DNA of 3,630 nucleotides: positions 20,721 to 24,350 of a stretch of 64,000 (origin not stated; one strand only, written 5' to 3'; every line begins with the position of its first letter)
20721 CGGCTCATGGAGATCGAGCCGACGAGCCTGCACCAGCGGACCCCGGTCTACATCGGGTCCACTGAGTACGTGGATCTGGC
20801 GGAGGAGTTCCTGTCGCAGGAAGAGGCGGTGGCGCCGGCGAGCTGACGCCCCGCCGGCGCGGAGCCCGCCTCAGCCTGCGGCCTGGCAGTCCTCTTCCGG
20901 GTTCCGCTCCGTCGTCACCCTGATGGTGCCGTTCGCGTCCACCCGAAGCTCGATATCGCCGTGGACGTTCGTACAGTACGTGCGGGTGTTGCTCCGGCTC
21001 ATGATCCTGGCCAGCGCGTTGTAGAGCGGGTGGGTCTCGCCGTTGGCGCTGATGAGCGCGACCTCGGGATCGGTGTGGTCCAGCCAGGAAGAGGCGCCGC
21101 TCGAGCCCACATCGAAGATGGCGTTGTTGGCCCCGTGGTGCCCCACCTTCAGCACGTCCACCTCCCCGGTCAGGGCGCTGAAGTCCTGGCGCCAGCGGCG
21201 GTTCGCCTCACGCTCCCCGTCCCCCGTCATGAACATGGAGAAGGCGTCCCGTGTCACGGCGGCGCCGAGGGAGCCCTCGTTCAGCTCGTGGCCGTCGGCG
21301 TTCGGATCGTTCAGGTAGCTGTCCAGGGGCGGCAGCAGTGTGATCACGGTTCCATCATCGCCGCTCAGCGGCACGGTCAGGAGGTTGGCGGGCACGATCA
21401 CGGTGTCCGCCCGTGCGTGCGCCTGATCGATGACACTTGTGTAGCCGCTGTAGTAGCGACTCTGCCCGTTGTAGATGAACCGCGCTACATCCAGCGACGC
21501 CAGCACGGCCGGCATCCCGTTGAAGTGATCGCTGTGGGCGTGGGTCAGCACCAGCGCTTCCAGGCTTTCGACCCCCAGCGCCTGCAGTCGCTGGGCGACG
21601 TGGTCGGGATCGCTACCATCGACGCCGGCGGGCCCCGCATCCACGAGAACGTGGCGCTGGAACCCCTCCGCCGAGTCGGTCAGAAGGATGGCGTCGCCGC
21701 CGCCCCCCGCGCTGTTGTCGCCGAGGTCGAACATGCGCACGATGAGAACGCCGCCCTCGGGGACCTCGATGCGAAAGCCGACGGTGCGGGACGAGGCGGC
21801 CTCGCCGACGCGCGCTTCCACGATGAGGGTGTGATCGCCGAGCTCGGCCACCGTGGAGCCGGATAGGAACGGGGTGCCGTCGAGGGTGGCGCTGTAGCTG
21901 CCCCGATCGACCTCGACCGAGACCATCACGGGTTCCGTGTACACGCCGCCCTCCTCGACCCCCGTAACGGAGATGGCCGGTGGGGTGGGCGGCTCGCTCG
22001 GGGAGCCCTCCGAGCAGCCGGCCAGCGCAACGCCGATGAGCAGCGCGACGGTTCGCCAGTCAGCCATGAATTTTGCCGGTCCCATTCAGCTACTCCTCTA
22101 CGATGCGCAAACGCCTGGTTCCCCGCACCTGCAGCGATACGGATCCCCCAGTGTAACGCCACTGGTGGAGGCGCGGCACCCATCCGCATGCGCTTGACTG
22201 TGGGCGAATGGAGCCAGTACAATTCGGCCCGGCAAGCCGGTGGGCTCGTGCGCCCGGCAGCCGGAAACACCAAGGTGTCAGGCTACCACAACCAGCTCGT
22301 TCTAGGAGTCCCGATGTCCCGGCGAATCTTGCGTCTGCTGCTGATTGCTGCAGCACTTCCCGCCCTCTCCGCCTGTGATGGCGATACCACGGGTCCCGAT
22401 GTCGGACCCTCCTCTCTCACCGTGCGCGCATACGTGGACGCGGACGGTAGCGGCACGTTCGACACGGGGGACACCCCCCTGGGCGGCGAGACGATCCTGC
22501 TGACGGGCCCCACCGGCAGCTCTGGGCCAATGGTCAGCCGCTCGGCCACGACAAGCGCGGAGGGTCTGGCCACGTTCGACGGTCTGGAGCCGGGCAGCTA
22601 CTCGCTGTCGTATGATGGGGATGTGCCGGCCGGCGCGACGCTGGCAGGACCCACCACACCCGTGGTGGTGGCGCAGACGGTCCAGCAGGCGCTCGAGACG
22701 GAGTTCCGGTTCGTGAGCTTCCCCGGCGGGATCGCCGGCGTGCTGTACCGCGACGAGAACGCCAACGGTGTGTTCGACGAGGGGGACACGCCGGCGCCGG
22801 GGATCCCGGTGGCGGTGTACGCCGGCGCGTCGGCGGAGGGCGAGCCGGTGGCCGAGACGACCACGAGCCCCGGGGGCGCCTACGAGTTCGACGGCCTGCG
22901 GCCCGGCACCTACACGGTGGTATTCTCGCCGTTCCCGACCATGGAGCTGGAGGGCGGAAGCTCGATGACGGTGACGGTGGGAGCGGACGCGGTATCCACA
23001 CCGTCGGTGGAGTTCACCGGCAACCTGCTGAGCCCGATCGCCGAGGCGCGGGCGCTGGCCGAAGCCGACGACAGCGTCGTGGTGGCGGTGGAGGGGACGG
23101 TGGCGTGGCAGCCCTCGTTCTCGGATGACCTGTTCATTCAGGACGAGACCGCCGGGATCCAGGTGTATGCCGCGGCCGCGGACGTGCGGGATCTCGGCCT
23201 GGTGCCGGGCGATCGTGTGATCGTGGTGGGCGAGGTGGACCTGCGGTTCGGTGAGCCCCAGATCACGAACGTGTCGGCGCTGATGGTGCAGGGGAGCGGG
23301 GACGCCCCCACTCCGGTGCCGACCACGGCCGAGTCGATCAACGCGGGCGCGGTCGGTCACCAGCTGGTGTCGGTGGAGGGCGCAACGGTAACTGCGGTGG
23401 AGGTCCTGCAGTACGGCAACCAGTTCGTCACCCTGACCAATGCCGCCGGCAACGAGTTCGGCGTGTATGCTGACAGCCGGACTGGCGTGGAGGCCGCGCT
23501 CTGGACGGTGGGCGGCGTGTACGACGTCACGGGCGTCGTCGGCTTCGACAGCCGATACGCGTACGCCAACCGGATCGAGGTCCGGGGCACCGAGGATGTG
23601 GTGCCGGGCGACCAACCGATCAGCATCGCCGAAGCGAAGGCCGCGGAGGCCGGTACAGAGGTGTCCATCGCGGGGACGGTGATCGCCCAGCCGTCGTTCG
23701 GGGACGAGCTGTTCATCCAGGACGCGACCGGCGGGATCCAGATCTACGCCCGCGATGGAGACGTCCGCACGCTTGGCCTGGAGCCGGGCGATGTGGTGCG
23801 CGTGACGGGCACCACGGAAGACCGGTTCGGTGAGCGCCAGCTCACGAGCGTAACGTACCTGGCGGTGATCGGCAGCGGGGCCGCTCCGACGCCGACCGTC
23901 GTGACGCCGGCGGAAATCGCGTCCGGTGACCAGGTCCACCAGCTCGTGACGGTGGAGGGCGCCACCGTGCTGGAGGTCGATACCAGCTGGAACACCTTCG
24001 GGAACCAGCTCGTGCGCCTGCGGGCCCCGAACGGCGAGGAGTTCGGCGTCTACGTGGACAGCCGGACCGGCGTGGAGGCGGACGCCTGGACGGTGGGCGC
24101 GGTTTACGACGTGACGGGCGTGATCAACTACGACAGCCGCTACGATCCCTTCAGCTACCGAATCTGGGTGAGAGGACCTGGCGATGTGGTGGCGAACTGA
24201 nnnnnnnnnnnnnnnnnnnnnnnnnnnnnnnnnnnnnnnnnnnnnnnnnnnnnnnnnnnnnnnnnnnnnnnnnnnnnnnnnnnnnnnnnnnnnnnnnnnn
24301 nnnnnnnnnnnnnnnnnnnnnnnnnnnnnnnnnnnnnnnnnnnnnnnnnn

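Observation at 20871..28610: Lipoprotein / TonB-receptor locus built from nuclease-type parts, 1.4 kb from comEC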

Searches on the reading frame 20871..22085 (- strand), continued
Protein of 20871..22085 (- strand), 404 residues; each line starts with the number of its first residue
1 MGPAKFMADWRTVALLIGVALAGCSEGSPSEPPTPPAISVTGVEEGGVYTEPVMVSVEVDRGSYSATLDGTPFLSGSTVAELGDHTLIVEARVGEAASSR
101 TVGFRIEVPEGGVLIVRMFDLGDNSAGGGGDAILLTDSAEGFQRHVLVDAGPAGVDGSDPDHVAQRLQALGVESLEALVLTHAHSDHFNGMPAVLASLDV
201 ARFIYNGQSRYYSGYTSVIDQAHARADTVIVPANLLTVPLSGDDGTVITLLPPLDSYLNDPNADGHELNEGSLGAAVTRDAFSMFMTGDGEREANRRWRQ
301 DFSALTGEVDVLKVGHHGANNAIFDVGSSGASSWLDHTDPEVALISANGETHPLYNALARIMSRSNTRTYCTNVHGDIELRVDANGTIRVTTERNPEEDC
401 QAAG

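Call 58: search_solved_structures(query=A5, max_evalue=0.01, show_alignments=1)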
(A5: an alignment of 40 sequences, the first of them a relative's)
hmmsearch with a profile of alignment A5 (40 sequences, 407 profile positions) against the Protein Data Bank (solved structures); distinct sequences matched with E-value up to 0.01: 6.
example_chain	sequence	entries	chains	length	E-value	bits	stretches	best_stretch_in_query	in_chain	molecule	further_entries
9vc6_A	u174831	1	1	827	2.5e-13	52.8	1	166-385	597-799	Competence protein ComEC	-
9ic4_A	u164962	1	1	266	8.7e-11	44.4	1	127-380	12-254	Competence protein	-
30bt_A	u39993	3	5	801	9.7e-11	44.3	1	127-382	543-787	Beta-lactamase-like domain | ComEC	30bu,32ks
12qj_A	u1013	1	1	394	3.2e-09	39.3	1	161-318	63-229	Choline binding protein E CbpE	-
1wra_A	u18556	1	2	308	1.6e-08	36.9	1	161-318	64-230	Teichoic acid phosphorylcholine esterase/choline binding protein E (cbpE)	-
2bib_A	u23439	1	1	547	2.8e-08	36.2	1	161-318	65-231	TEICHOIC ACID PHOSPHORYLCHOLINE ESTERASE/ CHOLINE BINDING PROTEIN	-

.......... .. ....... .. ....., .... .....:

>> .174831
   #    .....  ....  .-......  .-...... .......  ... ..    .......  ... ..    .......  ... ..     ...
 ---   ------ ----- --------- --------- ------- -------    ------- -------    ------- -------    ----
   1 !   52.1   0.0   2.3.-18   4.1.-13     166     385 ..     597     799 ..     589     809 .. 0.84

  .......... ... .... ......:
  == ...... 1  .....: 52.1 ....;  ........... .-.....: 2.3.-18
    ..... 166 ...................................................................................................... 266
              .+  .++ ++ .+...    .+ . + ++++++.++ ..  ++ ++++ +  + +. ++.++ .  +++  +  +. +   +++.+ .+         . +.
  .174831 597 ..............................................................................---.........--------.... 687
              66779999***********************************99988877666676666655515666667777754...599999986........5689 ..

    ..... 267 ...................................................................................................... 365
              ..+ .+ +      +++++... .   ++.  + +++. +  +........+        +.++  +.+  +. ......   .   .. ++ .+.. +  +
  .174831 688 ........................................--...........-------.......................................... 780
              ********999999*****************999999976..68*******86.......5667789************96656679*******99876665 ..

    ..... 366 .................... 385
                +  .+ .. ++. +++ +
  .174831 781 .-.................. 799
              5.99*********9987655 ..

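Call 62: search_protein_families(library=pfam, proteins=[L046:11842-12696:+], max_evalue=0.01)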
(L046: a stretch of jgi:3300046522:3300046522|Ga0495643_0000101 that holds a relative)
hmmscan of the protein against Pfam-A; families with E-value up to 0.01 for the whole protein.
L046:11842-12696:+ (284 aa): 1 family
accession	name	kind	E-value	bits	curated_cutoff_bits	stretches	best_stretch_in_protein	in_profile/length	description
PF01223.29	Endonuclease_NS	-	5.2e-51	173.9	23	1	62-274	13-222/223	DNA/RNA non-specific endonuclease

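Call 71: predict_structure(alignment_id=A5)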
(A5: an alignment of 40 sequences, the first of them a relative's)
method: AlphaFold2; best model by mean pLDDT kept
length: 404 residues; sequences in the alignment: 40
mean_pLDDT: 89.2   pTM: 0.79
mean pLDDT of the five models: 89.2, 88.7, 87.6, 87.1, 87.0
residues with pLDDT >= 90: 291; 70-90: 72; 50-70: 26; < 50: 15
segments of 3 or more residues with pLDDT < 50: 1-3, 20-27, 126-128
pLDDT, mean of each block of 10 residues (from residue 1): 49 54 49 91 95 93 97 91 94 96 90 93 66 93 93 88 95 97 93 98 98 96 98 97 90 96 92 96 93 94 98 77 87 96 87 88 95 94 92 94 80
secondary structure, 60 per line:
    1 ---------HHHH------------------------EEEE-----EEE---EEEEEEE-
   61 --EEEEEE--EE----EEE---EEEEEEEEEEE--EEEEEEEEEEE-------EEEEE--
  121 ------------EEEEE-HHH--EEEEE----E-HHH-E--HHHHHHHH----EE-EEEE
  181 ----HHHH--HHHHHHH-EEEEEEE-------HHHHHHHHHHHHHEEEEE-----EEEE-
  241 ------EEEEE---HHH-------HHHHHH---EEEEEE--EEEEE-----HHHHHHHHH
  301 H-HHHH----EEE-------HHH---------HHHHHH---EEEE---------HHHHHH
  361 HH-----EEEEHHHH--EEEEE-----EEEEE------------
elements in order: H10-13 E38-41 E47-49 E53-59 E63-68 E77-79 E83-93 E96-106 E114-118 E133-137 E144-148 H162-169 E177-180 H185-188 H191-197 E199-205 H213-225 E226-230 E236-239 E247-251 H265-270 E274-279 E282-286 H292-301 H303-306 E311-313 H333-338 E342-345 H355-362 E368-371 H372-375 E378-382 E388-392

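Call 75: fold_search(model_id=the predicted structure, library=pdb)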
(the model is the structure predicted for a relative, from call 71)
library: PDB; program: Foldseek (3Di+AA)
matches with E <= 10: 1313; with E <= 0.001: 40
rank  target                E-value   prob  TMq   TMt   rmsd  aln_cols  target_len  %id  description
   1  9ic4                  4.9e-17  1.00  0.55  0.81   3.6       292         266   24  Crystal structure of beta-lactamase-like domain of ComEC from Moorella glycerini (released 2025-10-01)
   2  2bib                  1.4e-13  1.00  0.48  0.37   5.2       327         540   19  Crystal structure of the complete modular teichioic acid phosphorylcholine esterase Pce (CbpE) from Streptococcus pneumo (released 2005-05-09)
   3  1wra_A                2.4e-13  1.00  0.52  0.67   4.6       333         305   16  Crystal Structure of Phosphorylcholine Esterase Domain of the Virulence Factor Choline Binding Protein E from Streptoc (released 2005-05-31)
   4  1wra_B                6.5e-13  1.00  0.50  0.64   5.3       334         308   18  Crystal Structure of Phosphorylcholine Esterase Domain of the Virulence Factor Choline Binding Protein E from Streptoc (released 2005-05-31)
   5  8gyg_A                4.3e-08  1.00  0.37  0.49   8.4       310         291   14  Purification ,Crystallization and X-ray Diffraction analysis of a novel arysulfatase from Pseudoalteromonas atlantica  (released 2023-10-18)
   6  8a90_A                7.7e-08  1.00  0.39  0.31   8.5       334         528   13  Crystal structure of FrsH (released 2023-07-12)
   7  8a90_B                1.6e-07  1.00  0.40  0.31   8.3       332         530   14  Crystal structure of FrsH (released 2023-07-12)
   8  7dck_B                6.1e-07  1.00  0.42  0.67   5.5       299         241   15  Crystal structure of phosphodiesterase tw9814 (released 2021-10-27)
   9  7dck_A                1.3e-06  1.00  0.43  0.66   5.4       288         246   15  Crystal structure of phosphodiesterase tw9814 (released 2021-10-27)
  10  8yyk_D                1.5e-06  1.00  0.31  0.29   5.7       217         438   15  Structure of RNase J2 wild type at room temperature (released 2025-02-12)
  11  3zq4_D                1.6e-06  1.00  0.32  0.25   5.1       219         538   18  Unusual, dual endo- and exo-nuclease activity in the degradosome explained by crystal structure analysis of RNase J1 (released 2011-09-14)
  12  8yyk_B                2.1e-06  1.00  0.31  0.29   5.3       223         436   13  Structure of RNase J2 wild type at room temperature (released 2025-02-12)
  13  6k6s_B                2.1e-06  1.00  0.32  0.30   4.9       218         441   16  Structure of RNase J1 from Staphylococcus epidermidis (released 2020-10-07)
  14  8yyf                  4.9e-06  1.00  0.31  0.29   5.3       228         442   14  RNase J2 mutant H76A (released 2025-02-12)
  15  8yyh                  4.9e-06  1.00  0.31  0.29   5.2       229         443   15  RNase J2 mutant H144A (released 2025-02-12)
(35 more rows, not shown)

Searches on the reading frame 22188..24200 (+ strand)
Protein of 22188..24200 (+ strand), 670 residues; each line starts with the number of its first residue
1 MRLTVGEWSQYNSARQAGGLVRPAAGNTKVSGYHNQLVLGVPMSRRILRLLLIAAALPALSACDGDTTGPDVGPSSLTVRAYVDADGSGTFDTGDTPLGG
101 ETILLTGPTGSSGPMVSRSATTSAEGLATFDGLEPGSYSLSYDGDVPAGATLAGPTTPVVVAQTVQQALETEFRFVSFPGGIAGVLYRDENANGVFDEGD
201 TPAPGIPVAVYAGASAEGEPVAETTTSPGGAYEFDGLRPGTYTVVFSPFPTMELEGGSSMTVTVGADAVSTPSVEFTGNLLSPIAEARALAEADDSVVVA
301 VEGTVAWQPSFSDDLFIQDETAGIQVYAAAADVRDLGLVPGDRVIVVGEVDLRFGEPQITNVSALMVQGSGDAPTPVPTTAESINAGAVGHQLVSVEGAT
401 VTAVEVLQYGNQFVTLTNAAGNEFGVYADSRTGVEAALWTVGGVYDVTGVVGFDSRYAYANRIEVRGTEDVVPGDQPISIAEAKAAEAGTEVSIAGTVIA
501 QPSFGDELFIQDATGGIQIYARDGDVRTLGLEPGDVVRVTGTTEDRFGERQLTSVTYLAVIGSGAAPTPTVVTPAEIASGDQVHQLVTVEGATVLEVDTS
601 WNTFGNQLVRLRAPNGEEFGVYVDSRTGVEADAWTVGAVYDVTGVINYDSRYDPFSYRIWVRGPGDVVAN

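Call 8: search_protein_families(library=pfam, proteins=[window:22188-24200:+], max_evalue=0.01)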
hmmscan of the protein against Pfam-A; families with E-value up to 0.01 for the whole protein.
window:22188-24200:+ (670 aa): 7 families
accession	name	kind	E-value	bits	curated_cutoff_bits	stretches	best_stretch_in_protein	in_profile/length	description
PF17210.9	SdrD_B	-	7.6e-20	71.6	29.7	2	185-248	6-66/112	SdrD B-like domain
PF18942.5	DUF5689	-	7.9e-12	45.9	28.6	1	486-667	20-217/217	Family of unknown function (DUF5689)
PF04076.19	BOF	-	1.3e-10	41.8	25.8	1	478-551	23-95/103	Bacterial OB fold (BOF) protein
PF13620.12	CarboxypepD_reg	-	1.7e-09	38.3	32.3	2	195-265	6-72/82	Carboxypeptidase regulatory-like domain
PF01336.31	tRNA_anti-codon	-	6.4e-08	32.9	27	0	509-552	21-67/75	OB-fold nucleic acid binding domain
PF17802.7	SpaA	-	1.4e-07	32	23.1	0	94-161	12-76/91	Prealbumin-like fold domain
PF23623.1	GBD_IRG7_N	-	0.00028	21.4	27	0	105-151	42-87/95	IRG7 N-terminal galactose binding domain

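Call 9: search_protein_families(library=ncbifam, proteins=[window:22188-24200:+], max_evalue=0.01)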
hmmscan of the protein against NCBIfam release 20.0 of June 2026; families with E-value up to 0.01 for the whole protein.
window:22188-24200:+ (670 aa): 5 families
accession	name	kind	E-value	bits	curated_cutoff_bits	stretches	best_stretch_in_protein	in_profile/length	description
NF033674.1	stress_OB_fold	domain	2.5e-12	46.9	35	2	474-548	26-100/111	NirD/YgiW/YdeI family stress tolerance protein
NF033681.1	ExeM_NucH_DNase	subfamily_domain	1.1e-11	44.3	300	2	490-591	12-108/546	ExeM/NucH family extracellular endonuclease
TIGR00156.1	TIGR00156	subfamily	3.3e-06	27.2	108.15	1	477-549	45-116/128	YgiW/YdeI family stress tolerance OB fold protein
NF001756.1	PRK00484.1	subfamily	0.0014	17.4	468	1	481-543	43-113/488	lysine--tRNA ligase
NF000535.3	MSCRAMM_SdrC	exception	0.0098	13.9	1700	0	187-267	504-576/963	MSCRAMM family adhesin SdrC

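Call 11: search_solved_structures(query=window:22188-24200:+, max_evalue=1, show_alignments=2)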
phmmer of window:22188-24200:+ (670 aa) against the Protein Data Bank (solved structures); distinct sequences matched with E-value up to 1: 7.
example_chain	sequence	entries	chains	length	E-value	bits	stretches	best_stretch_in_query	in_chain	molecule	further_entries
4jdz_A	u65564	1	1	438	0.00045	22.3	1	183-251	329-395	Ser-Asp rich fibrinogen/bone sialoprotein-binding protein SdrD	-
3is1_X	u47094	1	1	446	0.0044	19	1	179-247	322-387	Uro-adherence factor A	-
3irp_X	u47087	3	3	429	0.0045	19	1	179-247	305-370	Uro-adherence factor A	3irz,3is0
4jdz_B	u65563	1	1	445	0.0051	18.8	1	183-251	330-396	Ser-Asp rich fibrinogen/bone sialoprotein-binding protein SdrD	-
3a74_A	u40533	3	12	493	0.11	14.5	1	484-552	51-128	Lysyl-tRNA synthetase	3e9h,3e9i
3vti_C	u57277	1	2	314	0.11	14.4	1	479-546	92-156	Hydrogenase maturation factor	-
8gu0_A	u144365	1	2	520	0.46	12.3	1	123-240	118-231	Non-heme halogenase radH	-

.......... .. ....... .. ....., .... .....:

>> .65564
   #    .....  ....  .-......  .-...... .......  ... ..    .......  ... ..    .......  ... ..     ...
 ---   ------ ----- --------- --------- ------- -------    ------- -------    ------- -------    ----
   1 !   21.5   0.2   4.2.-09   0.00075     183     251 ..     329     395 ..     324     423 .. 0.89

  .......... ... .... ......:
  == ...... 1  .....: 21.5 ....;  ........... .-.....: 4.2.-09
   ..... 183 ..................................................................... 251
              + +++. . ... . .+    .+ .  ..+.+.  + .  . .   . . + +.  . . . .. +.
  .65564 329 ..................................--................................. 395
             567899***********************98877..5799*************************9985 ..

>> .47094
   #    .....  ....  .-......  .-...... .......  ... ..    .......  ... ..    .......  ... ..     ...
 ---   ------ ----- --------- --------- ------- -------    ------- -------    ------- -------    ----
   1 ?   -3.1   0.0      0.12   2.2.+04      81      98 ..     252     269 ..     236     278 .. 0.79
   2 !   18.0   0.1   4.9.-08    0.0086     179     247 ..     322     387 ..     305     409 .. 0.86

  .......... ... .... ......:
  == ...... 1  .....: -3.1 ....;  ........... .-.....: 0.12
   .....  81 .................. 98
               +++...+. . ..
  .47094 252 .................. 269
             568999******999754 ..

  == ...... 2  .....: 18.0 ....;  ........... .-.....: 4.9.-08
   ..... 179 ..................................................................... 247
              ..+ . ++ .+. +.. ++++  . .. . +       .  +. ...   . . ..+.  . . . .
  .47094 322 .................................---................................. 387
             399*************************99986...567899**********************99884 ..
